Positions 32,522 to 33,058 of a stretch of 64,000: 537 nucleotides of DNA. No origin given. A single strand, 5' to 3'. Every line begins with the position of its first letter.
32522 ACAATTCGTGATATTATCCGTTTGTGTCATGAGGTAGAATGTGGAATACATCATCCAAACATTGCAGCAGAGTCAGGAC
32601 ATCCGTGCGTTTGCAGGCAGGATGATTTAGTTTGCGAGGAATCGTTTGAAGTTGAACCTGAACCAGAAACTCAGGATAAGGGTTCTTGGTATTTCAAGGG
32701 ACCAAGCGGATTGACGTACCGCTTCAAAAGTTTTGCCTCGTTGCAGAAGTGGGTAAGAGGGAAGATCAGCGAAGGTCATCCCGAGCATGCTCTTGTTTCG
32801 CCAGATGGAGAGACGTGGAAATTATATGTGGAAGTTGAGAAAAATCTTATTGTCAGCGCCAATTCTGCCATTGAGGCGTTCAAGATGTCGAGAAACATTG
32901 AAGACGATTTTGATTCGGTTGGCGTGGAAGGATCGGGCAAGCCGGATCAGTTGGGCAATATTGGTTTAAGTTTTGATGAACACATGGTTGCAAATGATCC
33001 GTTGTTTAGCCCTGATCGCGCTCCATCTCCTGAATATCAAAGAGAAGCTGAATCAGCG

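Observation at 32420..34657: Acidic 745-aa protein: four GYF-like 50-aa repeats plus a C-terminal T2SS-E N-terminal (MshEN-like) domain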

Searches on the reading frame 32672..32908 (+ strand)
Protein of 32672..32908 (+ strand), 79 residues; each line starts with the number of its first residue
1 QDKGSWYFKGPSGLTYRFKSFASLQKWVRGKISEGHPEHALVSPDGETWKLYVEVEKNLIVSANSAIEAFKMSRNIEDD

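Call 21: search_solved_structures(query=A1, max_evalue=10, show_alignments=2)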
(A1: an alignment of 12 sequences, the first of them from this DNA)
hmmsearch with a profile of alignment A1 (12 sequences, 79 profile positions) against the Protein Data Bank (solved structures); distinct sequences matched with E-value up to 10: 23.
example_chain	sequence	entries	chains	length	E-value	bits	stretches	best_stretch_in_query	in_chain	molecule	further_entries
1sl8_A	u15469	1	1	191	0.24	14.6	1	33-73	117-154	Aequorin 1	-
4txw_A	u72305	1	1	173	0.45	13.7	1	23-52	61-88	Hyaluronoglucosaminidase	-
9fs9_D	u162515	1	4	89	0.65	13.2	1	30-59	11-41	S-layer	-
5zu6_A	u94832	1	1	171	0.68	13.2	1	16-51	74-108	CBM32 domain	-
1f2k_A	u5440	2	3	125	0.78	13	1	37-78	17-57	PROFILIN II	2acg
2w2h_A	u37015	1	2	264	0.8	12.9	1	38-59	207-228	CYCLIN-T1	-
4imy_B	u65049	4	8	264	0.8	12.9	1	38-59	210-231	Cyclin-T1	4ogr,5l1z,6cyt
3mi9_B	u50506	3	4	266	0.81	12.9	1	38-59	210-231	Cyclin-T1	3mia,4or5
6z45_B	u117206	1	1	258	0.84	12.9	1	38-58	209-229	Cyclin-T1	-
8k5r_B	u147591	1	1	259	0.85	12.9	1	38-58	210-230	Cyclin-T1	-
3tnh_B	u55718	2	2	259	0.85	12.9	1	38-58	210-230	Cyclin-T1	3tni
7nwk_B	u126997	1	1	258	0.86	12.8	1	38-58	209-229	Cyclin-T1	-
6w9e_B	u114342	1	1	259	0.86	12.8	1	38-58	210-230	Cyclin-T1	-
8i0l_B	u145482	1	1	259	0.87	12.8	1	38-58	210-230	Cyclin-T1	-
3blh_B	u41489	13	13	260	0.87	12.8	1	38-58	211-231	Cyclin-T1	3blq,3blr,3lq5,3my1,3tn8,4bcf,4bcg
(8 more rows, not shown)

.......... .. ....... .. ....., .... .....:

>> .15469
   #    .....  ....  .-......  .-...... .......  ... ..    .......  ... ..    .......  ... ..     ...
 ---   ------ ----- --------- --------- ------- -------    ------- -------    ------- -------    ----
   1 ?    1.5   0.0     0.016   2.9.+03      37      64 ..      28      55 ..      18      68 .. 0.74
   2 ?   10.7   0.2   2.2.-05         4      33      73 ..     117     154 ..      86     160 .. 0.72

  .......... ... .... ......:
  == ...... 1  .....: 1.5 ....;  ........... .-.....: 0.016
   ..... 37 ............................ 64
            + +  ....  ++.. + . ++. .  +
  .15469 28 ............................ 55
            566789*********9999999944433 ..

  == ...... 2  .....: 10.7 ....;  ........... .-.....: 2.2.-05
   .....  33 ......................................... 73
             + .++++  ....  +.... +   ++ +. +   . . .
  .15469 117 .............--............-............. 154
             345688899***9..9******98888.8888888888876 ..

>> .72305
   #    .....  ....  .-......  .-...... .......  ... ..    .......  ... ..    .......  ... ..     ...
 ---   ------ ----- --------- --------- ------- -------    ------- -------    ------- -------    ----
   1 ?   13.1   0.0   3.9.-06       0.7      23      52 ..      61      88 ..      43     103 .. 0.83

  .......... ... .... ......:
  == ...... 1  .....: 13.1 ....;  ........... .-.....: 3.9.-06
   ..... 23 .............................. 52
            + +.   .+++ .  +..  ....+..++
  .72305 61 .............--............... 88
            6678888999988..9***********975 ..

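Call 27: predict_structure(alignment_id=A1)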
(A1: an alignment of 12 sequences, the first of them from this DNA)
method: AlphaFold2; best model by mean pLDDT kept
length: 79 residues; sequences in the alignment: 12
mean_pLDDT: 83.6   pTM: 0.73
mean pLDDT of the five models: 83.6, 83.4, 83.1, 82.2, 80.3
residues with pLDDT >= 90: 38; 70-90: 29; 50-70: 10; < 50: 2
segments of 3 or more residues with pLDDT < 50: none
pLDDT, mean of each block of 10 residues (from residue 1): 77 87 88 69 91 91 89 75
secondary structure, 60 per line:
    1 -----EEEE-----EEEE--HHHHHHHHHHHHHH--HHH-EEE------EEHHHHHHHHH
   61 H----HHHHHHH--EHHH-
elements in order: E6-9 E15-18 H21-34 E41-43 H52-61 H66-72

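Call 29: search_protein_representatives(alignment_id=A1)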
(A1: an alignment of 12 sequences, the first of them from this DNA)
Query: 12 sequences, 79 profile positions. Proteins with E-value up to 0.001 (for the whole library): 123; up to 1e-10: 11; up to 1e-30: 2. The best 123 are listed.
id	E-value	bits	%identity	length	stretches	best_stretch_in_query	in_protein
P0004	5.0e-91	314.9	-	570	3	2-77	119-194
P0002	3.5e-69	244.9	-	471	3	3-78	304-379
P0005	3.3e-21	91.1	-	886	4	14-77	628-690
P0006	5.7e-16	74.3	-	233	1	5-73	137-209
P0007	7.1e-16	74.0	-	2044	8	9-54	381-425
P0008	3.4e-13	65.4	-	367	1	6-75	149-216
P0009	9.2e-13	64.1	-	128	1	4-77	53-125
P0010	4.2e-12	62.0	-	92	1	2-77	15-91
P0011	1.6e-11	60.1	-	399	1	3-75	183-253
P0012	1.9e-11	59.8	-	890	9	28-57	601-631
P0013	4.3e-11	58.7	-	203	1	6-73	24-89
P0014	1.2e-10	57.3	-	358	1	5-74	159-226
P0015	3.3e-10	55.9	-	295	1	5-71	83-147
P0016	3.4e-10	55.9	-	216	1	7-63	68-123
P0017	3.9e-10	55.6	-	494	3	6-64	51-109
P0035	2.8e-07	46.5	-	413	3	7-55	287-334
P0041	4.7e-07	45.8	-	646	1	4-77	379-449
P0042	4.8e-07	45.7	-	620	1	7-77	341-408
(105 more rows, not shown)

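Call 34: search_protein_families(library=pfam, alignment_id=A2, max_evalue=0.01)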
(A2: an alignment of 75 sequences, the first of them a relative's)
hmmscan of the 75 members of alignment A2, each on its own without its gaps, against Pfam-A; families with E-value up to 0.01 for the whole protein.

A. member 1, P0005 (886 aa): 2 families
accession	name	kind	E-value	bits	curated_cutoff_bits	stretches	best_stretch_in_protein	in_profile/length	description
PF02012.26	BNR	-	0.00066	19.7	27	0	654-663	2-11/12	BNR/Asp-box repeat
PF12311.13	DUF3632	-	0.0054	17.6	23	0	640-698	21-70/175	Protein of unknown function (DUF3632)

B. families by the number of members that match (of 75 scanned): 23 families
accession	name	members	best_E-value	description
PF13717.11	Zn_ribbon_4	9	7.1e-16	zinc-ribbon domain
PF09723.15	Zn_ribbon_8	5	0.0034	Zinc ribbon domain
PF13719.11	Zn_ribbon_5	3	6.2e-10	zinc-ribbon domain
PF02012.26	BNR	3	0.00066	BNR/Asp-box repeat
PF14559.12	TPR_19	2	2.6e-06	Tetratricopeptide repeat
PF25206.1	DUF7836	2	1.1e-05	Domain of unknown function (DUF7836)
PF13428.12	TPR_14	2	1.4e-05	Tetratricopeptide repeat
PF13414.12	TPR_11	2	2.6e-05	TPR repeat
PF14237.11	GYF_2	1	2.6e-26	GYF domain 2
PF06689.19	zf-C4_ClpX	1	4e-15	ClpX C4-type zinc finger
PF07825.17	Exc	1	0.00022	Excisionase-like protein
PF13248.11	Zn_ribbon_3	1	0.0003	zinc-ribbon domain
PF25531.1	GYF_ATXR3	1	0.00038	Histone-lysine N-methyltransferase ATXR3, GYF domain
PF13431.12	TPR_17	1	0.00044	Tetratricopeptide repeat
PF07719.23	TPR_2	1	0.0011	Tetratricopeptide repeat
PF02213.21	GYF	1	0.0038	GYF domain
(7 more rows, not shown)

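Call 36: search_protein_families(library=pfam, proteins=[P0035, P0017, P0005, P0006, P0008, P0009, P0010, P0011, P0041, P0042], max_evalue=1)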
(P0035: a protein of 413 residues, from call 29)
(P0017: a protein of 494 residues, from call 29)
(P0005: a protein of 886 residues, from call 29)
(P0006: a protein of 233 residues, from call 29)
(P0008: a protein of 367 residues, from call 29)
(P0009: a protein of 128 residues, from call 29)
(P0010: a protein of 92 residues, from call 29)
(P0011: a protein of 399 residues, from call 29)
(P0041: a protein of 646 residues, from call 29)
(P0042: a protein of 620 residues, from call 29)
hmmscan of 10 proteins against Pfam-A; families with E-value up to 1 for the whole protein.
P0035 (413 aa): 4 families
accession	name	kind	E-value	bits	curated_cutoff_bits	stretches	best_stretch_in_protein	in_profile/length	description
PF14237.11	GYF_2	-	2.6e-26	91.6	25.8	3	288-337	1-50/50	GYF domain 2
PF07825.17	Exc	-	0.00022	21.6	23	0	301-346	17-60/77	Excisionase-like protein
PF25531.1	GYF_ATXR3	-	0.00038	21.2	27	0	293-329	8-45/48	Histone-lysine N-methyltransferase ATXR3, GYF domain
PF02213.21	GYF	-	0.0038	17.3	25.7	0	24-48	7-31/45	GYF domain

P0017 (494 aa): 1 family
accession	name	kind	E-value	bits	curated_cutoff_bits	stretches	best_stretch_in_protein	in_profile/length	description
PF02012.26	BNR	-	0.0096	16.2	27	0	86-95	2-11/12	BNR/Asp-box repeat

P0005 (886 aa): 3 families
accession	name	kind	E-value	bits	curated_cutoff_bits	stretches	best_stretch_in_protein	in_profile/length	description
PF02012.26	BNR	-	0.00066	19.7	27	0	654-663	2-11/12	BNR/Asp-box repeat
PF12311.13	DUF3632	-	0.0054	17.6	23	0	640-698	21-70/175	Protein of unknown function (DUF3632)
PF04508.17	Pox_A_type_inc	-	0.05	13.9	21.4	1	707-721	6-20/23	Viral A-type inclusion protein repeat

P0006 (233 aa): 4 families
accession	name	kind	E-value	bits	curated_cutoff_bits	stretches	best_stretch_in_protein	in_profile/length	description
PF06689.19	zf-C4_ClpX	-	4e-15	55.9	27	1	13-49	2-39/39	ClpX C4-type zinc finger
PF11408.13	Helicase_Sgs1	-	0.04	14.4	22.2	1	156-191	34-72/80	Sgs1 RecQ helicase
PF14481.13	Fimbrial_PilY2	-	0.12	12.4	25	1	88-106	36-54/75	Type 4 fimbrial biogenesis protein PilY2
PF14255.11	Cys_rich_CPXG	-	0.33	11.4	25.2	1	13-46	2-34/52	Cysteine-rich CPXCG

P0008 (367 aa): 0 families

P0009 (128 aa): 2 families
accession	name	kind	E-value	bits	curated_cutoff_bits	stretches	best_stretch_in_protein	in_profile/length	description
PF02012.26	BNR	-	0.084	13.3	27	1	90-100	2-12/12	BNR/Asp-box repeat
PF20667.3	Sec10_N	-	0.15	12.6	27.4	1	10-49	48-87/118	Exocyst complex component Sec10, N-terminal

P0010 (92 aa): 1 family
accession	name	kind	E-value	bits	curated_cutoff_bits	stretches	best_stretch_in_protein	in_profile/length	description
PF02012.26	BNR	-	0.0058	16.9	27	1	56-66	2-12/12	BNR/Asp-box repeat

P0011 (399 aa): 4 families
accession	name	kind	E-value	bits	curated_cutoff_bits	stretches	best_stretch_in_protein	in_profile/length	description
PF08271.17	Zn_Ribbon_TF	-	0.099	12.7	29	1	11-37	1-27/43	TFIIB zinc-binding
PF04193.19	PQ-loop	-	0.21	11.8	22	1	178-201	15-38/61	PQ loop repeat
PF08792.16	A2L_zn_ribbon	-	0.31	11.2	22.9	0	28-40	20-32/33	A2L zinc ribbon domain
PF07040.16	DUF1326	-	0.51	10.9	25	0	222-349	39-160/177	Protein of unknown function (DUF1326)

P0041 (646 aa): 3 families
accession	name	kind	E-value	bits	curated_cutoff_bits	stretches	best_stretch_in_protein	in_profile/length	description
PF13717.11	Zn_ribbon_4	-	0.17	12.3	30.3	1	24-52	5-33/36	zinc-ribbon domain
PF13371.12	TPR_9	-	0.24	11.9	35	1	49-76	41-68/73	Tetratricopeptide repeat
PF15777.11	Anti-TRAP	-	0.26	11.8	32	1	21-58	10-44/59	Tryptophan RNA-binding attenuator protein inhibitory protein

P0042 (620 aa): 1 family
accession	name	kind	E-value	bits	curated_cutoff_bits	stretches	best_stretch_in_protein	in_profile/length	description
PF09723.15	Zn_ribbon_8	-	0.081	13.4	34.4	1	12-43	5-34/41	Zinc ribbon domain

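Call 61: fold_search(model_id=the predicted structure, library=pdb)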
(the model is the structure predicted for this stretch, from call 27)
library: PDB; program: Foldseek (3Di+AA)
matches with E <= 10: 155; with E <= 0.001: 0
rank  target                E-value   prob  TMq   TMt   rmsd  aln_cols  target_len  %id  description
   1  7ruq_A                2.9e-01  0.75  0.48  0.57   3.2        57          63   18  Structure of the human GIGYF1-TNRC6C complex (released 2022-08-24)
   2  1wh2_MODEL_1_A        3.8e-01  0.57  0.49  0.50   3.9        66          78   21  Solution structure of the GYF domain of a hypothetical protein from Arabidopsis thaliana (released 2004-11-28)
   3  3fma_A                4.6e-01  0.54  0.50  0.49   4.6        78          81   15  Crystal structure of the GYF domain of Smy2 in complex with a proline-rich peptide from BBP/ScSF1 (released 2009-12-22)
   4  7rup_A                5.2e-01  0.63  0.47  0.56   2.8        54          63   18  Structure of the human GIGYF2-TNRC6A complex (released 2022-08-24)
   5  7ruq_C                6.4e-01  0.57  0.48  0.57   3.0        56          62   18  Structure of the human GIGYF1-TNRC6C complex (released 2022-08-24)
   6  4iaj_D                8.9e-01  0.21  0.41  0.43   4.7        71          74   11  Crystal structure of a conserved domain protein (SP_1775) from Streptococcus pneumoniae TIGR4 at 1.91 A resolution (released 2013-02-06)
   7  1mje_A                8.9e-01  0.08  0.23  0.04  10.1        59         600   19  STRUCTURE OF A BRCA2-DSS1-SSDNA COMPLEX (released 2002-09-27)
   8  4iaj_B                1.7e+00  0.14  0.41  0.41   4.3        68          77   12  Crystal structure of a conserved domain protein (SP_1775) from Streptococcus pneumoniae TIGR4 at 1.91 A resolution (released 2013-02-06)
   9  4iaj_C                1.9e+00  0.14  0.39  0.40   4.3        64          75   12  Crystal structure of a conserved domain protein (SP_1775) from Streptococcus pneumoniae TIGR4 at 1.91 A resolution (released 2013-02-06)
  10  4iaj_E                1.9e+00  0.13  0.40  0.42   4.6        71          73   11  Crystal structure of a conserved domain protein (SP_1775) from Streptococcus pneumoniae TIGR4 at 1.91 A resolution (released 2013-02-06)
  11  9w4u_C                1.9e+00  0.08  0.21  0.16  10.4        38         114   16  ASFV E146L (released 2025-09-17)
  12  1u3e_M                2.1e+00  0.21  0.39  0.19   5.9        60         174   15  DNA binding and cleavage by the HNH homing endonuclease I-HmuI (released 2004-08-31)
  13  9bks                  2.1e+00  0.06  0.22  0.23  10.2        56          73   11  Crystal structure of the Human TRIP12 WWE domain (isoform 2) in complex with ADP (released 2024-07-31)
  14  3fma_B                2.3e+00  0.16  0.50  0.48   6.2        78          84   15  Crystal structure of the GYF domain of Smy2 in complex with a proline-rich peptide from BBP/ScSF1 (released 2009-12-22)
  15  9kja                  2.3e+00  0.15  0.31  0.34   2.9        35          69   20  Anti-CRISPR protein AcrVA3 (released 2025-11-12)
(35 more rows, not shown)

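Call 83: find_encoding_contigs(protein=P0017, flank=6000, max_places=1)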
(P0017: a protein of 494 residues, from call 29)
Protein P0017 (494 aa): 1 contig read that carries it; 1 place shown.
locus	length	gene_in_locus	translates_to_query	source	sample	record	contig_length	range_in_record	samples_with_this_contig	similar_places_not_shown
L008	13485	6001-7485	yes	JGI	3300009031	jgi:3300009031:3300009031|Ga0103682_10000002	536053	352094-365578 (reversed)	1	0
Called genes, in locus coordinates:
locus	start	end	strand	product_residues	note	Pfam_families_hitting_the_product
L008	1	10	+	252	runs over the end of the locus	-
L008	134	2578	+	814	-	-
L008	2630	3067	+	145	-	-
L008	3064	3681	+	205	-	PF09414:RNA_ligase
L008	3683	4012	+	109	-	-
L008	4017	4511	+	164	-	-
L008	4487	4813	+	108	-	-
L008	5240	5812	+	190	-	-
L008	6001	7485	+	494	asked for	-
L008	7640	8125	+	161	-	-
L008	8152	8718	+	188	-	-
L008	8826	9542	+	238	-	PF19302:DUF5915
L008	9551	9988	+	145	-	-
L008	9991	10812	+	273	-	-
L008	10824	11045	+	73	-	-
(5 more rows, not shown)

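Call 84: find_encoding_contigs(protein=P0009, flank=6000, max_places=1)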
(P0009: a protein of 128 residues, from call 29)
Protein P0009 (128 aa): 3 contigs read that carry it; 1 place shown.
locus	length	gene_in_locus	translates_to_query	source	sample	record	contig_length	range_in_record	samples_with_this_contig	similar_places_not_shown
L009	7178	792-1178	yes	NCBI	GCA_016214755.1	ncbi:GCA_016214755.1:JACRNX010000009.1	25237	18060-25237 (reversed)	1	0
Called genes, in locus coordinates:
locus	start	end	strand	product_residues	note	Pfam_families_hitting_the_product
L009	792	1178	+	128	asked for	-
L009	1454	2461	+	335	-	PF00152:tRNA-synt_2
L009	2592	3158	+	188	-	PF08207:EFP_N, PF01132:EFP, PF09285:Elong-fact-P_C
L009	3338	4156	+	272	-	PF04055:Radical_SAM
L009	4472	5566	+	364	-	PF02655:ATP-grasp_3, PF07478:Dala_Dala_lig_C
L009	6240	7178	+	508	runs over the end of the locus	-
